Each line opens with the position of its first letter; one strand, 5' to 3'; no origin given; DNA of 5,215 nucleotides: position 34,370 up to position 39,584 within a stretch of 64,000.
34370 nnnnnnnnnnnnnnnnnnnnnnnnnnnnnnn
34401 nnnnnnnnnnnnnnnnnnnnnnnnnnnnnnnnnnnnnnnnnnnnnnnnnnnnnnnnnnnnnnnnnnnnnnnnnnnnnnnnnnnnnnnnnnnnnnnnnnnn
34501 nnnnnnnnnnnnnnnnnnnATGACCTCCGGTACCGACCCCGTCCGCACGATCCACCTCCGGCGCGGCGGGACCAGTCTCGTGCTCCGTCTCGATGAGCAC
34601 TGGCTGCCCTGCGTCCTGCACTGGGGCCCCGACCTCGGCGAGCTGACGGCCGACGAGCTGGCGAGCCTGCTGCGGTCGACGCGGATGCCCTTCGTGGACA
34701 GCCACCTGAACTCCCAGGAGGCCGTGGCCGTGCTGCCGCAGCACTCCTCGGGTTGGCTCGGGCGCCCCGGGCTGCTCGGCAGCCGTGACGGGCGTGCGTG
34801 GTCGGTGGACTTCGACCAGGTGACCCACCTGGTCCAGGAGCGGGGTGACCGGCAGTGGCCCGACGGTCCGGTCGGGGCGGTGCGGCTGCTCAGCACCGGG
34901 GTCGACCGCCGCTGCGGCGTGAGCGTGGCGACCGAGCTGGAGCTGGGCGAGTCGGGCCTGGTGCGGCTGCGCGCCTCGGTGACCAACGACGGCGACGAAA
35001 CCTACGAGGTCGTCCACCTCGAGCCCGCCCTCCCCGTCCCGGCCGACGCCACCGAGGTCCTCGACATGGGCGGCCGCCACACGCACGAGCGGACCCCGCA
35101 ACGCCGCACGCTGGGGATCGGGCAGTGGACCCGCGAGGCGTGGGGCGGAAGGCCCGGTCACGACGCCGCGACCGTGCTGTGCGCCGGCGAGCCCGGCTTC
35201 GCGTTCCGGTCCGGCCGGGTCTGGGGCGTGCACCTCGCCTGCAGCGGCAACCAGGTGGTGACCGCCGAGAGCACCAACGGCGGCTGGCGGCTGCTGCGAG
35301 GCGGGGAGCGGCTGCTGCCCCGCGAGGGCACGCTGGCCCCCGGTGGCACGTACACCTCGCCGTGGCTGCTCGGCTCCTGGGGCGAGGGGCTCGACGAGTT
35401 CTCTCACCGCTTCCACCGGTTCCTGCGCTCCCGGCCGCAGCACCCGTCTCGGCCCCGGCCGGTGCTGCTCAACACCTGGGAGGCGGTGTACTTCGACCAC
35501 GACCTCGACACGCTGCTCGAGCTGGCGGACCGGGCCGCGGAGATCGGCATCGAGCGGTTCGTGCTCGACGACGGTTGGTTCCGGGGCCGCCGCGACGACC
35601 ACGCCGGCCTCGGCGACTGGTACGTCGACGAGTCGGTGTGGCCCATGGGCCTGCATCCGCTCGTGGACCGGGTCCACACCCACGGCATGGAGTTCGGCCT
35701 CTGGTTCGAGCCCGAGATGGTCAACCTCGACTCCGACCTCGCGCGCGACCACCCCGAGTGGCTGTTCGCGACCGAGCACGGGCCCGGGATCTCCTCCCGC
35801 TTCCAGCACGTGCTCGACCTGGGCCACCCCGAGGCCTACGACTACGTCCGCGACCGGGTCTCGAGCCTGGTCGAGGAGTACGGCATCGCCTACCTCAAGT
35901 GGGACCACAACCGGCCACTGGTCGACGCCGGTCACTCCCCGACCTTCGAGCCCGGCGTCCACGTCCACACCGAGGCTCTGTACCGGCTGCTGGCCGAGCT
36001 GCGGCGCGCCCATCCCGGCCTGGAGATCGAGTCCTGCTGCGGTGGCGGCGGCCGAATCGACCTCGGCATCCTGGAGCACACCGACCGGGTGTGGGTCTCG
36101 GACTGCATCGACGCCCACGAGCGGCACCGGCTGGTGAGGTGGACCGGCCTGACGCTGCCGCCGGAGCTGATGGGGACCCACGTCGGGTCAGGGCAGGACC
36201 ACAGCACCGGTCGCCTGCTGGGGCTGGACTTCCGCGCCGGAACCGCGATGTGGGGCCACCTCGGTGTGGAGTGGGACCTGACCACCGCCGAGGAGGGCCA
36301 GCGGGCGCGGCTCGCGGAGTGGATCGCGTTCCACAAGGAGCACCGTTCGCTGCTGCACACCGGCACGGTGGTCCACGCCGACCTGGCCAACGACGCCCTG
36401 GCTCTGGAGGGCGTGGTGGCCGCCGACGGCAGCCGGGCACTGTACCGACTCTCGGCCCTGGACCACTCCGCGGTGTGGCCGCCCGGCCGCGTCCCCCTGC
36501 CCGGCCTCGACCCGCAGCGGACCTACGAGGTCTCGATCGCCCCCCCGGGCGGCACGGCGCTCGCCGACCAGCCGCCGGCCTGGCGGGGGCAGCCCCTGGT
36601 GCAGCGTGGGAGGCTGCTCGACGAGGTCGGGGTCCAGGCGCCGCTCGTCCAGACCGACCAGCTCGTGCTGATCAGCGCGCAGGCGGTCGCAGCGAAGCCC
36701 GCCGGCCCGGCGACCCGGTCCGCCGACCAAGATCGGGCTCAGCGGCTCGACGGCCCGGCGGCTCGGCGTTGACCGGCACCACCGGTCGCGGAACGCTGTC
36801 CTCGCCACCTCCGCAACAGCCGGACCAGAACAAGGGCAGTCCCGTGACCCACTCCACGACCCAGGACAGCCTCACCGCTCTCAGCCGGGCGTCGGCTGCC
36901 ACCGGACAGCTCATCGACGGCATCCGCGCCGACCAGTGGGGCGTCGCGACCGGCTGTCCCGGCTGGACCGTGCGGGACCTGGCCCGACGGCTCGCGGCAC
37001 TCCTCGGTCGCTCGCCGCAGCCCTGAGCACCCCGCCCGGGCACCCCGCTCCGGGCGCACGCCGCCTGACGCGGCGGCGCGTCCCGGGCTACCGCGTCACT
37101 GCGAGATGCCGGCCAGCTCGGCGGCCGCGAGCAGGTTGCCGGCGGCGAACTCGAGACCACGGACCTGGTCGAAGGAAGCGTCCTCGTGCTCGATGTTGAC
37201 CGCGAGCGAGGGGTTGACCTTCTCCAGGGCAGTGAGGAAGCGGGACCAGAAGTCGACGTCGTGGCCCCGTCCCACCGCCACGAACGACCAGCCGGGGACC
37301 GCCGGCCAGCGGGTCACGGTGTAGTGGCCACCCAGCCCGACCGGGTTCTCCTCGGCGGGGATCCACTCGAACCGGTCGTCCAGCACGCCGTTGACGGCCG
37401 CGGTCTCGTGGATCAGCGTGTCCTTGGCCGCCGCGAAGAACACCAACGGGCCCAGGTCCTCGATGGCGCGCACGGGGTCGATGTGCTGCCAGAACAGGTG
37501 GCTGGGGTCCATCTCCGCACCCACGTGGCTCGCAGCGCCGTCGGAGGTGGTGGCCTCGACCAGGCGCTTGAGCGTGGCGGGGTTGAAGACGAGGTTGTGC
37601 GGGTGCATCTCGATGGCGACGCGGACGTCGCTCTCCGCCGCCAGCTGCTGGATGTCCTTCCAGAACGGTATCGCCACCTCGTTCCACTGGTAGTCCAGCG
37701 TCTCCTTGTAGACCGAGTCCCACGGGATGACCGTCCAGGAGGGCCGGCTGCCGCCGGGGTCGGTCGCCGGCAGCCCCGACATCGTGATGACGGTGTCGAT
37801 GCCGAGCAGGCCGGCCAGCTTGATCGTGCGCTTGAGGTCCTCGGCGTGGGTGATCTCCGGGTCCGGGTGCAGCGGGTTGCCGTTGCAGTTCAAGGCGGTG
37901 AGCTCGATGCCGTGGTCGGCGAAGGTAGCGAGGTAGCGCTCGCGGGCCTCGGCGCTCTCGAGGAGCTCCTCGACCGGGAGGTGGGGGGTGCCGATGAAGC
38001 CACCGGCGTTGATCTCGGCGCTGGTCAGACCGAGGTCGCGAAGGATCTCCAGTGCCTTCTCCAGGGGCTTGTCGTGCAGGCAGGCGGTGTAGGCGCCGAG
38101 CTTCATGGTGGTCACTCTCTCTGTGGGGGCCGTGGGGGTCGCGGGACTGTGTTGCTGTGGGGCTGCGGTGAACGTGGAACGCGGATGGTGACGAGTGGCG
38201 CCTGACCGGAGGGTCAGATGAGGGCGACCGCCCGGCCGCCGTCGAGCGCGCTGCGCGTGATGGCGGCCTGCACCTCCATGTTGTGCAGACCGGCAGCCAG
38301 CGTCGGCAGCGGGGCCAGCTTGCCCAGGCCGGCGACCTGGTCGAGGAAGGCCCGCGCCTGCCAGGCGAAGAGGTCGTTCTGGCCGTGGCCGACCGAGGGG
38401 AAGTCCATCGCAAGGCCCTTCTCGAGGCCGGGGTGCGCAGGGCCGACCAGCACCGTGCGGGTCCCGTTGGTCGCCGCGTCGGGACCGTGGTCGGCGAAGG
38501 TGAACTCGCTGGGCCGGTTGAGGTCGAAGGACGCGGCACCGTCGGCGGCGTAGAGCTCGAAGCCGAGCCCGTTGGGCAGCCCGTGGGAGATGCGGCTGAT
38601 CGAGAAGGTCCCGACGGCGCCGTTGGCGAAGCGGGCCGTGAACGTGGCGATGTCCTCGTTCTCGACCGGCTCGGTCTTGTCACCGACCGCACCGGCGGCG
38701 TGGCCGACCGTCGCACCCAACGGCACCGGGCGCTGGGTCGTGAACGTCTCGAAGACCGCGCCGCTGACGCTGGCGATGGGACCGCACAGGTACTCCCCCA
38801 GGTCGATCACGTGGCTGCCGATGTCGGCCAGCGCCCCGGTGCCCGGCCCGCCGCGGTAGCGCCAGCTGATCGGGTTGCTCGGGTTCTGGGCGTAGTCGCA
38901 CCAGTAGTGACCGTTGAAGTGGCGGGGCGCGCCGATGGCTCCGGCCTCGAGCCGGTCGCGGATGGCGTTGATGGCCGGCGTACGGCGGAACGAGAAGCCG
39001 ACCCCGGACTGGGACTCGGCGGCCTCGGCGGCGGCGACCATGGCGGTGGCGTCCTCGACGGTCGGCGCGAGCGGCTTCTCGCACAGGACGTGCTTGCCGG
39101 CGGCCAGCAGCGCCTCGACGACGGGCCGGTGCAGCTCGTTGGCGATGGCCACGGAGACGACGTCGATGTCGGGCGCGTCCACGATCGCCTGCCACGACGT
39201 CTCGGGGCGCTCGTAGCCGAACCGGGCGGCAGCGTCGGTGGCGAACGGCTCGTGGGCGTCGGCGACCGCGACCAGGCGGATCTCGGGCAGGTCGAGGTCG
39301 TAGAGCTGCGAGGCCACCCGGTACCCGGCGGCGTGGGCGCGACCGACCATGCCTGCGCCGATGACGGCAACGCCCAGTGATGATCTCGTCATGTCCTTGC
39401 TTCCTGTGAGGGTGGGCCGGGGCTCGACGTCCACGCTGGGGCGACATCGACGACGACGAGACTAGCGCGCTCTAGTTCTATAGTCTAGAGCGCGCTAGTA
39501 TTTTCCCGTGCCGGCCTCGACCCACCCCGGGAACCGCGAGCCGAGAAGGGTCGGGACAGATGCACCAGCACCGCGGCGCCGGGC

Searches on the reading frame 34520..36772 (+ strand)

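Call 20: search_protein_families(library=ncbifam, proteins=[window:34520-36772:+])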
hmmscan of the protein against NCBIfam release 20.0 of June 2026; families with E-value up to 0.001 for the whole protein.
window:34520-36772:+ (750 aa): 1 family
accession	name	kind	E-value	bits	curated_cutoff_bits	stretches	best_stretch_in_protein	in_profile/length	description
NF053652.1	BtArabpyrBAD1528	equivalog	1.8e-31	108.9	1100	1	322-554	323-559/730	beta-L-arabinopyranosidase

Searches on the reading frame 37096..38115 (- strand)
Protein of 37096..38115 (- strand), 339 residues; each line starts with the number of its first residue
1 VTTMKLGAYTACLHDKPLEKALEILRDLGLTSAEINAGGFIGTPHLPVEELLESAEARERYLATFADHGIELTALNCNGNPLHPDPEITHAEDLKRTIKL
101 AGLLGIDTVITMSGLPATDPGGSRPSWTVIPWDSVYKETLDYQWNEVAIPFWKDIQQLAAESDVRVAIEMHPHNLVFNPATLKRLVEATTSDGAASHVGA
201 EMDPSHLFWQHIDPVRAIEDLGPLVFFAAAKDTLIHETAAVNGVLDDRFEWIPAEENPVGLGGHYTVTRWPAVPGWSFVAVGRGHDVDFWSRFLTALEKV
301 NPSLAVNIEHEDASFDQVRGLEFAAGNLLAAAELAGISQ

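Call 20: search_protein_families(library=ncbifam, proteins=[window:37096-38115:-])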
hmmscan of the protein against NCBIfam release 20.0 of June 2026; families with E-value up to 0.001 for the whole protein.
window:37096-38115:- (339 aa): 0 families

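Call 21: search_solved_structures(query=window:37096-38115:-, max_evalue=0.01)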
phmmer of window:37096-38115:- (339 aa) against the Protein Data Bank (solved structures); distinct sequences matched with E-value up to 0.01: 1.
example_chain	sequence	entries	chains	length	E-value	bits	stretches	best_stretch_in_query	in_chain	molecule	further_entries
2zds_A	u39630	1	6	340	7.4e-11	45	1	91-326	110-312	Putative DNA-binding protein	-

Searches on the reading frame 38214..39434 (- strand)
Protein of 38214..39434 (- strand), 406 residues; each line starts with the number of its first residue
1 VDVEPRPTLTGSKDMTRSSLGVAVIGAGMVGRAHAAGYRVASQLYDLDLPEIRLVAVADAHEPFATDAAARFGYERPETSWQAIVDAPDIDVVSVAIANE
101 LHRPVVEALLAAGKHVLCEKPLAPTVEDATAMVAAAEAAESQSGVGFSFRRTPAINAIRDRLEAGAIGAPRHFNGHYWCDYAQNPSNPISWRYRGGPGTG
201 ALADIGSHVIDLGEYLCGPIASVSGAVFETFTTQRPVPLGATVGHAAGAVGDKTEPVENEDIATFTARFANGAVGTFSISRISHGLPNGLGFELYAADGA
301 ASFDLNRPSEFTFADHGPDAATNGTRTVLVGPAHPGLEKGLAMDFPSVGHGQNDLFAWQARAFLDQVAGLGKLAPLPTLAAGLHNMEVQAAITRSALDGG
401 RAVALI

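Call 20: search_protein_families(library=ncbifam, proteins=[window:38214-39434:-])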
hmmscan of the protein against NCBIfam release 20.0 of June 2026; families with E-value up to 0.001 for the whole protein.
window:38214-39434:- (406 aa): 9 families
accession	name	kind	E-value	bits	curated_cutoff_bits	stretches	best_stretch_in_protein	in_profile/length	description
NF052479.1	LevoglcsnDh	equivalog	1.7e-73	247.5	650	1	19-397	3-379/386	levoglucosan dehydrogenase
TIGR04380.1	myo_inos_iolG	equivalog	4.3e-27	94.9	355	1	20-218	2-186/330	inositol 2-dehydrogenase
NF040723.1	UDP-GlcNAcDh_Arch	equivalog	1e-22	81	450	1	21-169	2-140/302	UDP-N-acetylglucosamine 3-dehydrogenase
NF041392.1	XylDh_Gfo6_Halo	equivalog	2.3e-17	62.8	350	1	89-215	82-203/350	D-xylose 1-dehydrogenase Gfo6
NF008607.0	PRK11579.1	subfamily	6.7e-16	58.2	330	1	69-219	44-191/346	oxidoreductase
NF052679.1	InsChiInosDhIolG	equivalog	7.1e-14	51.6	540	1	20-171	3-149/343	bifunctional inositol 2-dehydrogenase/D-chiro-inositol 1-dehydrogenase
NF058561.1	BT_2158_fam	equivalog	2e-09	36.6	750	1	52-172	57-179/487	glycoside 3-dehydrogenase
NF058563.1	BT_2159_fam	equivalog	1.1e-08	34.5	650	1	79-169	52-142/350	disaccharide 3-dehydrogenase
NF007574.0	PRK10206.1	equivalog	7.6e-06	25.2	352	1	80-212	56-182/345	oxidoreductase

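Call 22: search_solved_structures(query=window:38214-39434:-, max_evalue=1e-20)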
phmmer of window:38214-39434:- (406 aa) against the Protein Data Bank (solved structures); distinct sequences matched with E-value up to 1e-20: 6.
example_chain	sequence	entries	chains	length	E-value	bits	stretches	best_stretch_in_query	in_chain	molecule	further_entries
6a3f_A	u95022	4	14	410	1.8e-68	234.9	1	18-396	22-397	Putative dehydrogenase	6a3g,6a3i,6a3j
5ya8_A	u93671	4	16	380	5e-60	207.1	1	18-376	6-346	Scyllo-inositol dehydrogenase with L-glucose dehydrogenase activity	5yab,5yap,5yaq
6ktj_A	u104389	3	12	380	3.8e-59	204.2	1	18-376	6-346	Scyllo-inositol dehydrogenase with L-glucose dehydrogenase activity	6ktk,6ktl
4h3v_A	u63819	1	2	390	7e-59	203.3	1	18-396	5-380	Oxidoreductase domain protein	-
4gqa_A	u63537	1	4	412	6.7e-52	180.3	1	18-396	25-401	NAD binding Oxidoreductase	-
4fb5_A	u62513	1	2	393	6.7e-44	154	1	18-369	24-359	Probable oxidoreductase protein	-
